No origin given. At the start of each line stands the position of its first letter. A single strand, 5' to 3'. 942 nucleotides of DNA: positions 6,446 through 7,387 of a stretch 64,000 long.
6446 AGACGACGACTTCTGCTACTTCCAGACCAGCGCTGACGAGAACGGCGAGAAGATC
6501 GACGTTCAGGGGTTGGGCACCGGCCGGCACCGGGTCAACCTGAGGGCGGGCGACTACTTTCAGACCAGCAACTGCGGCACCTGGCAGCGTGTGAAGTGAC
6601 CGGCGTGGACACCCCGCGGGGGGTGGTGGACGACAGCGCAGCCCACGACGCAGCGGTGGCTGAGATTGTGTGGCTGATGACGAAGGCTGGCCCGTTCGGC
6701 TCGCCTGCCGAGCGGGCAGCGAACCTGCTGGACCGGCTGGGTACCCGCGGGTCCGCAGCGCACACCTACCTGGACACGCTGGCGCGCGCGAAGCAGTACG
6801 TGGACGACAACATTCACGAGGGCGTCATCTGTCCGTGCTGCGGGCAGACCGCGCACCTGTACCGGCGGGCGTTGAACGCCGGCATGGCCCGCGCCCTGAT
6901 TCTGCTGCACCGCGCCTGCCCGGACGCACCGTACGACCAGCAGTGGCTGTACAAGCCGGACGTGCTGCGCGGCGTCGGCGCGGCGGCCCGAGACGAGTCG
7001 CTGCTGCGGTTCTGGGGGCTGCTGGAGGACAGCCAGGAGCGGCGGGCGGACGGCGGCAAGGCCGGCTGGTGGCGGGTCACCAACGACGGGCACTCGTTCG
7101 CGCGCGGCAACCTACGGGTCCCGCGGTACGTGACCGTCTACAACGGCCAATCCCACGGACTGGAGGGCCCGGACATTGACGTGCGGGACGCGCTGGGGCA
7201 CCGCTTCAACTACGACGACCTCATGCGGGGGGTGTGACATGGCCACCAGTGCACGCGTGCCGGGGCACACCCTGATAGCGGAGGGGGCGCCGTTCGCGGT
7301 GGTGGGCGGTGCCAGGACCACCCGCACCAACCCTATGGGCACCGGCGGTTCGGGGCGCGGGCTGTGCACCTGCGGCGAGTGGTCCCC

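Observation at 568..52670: Dispersed leaderless-promoter/operator regulon with 11 copies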

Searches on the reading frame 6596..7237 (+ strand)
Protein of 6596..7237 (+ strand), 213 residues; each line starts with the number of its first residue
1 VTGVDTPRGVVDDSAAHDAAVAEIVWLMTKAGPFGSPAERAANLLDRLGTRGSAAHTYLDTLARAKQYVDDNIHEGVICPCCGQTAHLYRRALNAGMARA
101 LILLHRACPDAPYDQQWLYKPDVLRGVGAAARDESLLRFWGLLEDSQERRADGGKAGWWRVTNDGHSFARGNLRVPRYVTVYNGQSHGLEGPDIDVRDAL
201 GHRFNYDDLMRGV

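Call 76: search_protein_families(library=phrogs, proteins=[window:6596-7237:+], max_evalue=0.001)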
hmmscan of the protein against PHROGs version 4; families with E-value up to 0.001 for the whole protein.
window:6596-7237:+ (213 aa): 1 family
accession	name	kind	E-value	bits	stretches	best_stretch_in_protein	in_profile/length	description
phrog_2693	-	unknown function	4.3e-38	131.4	1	59-212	10-156/158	-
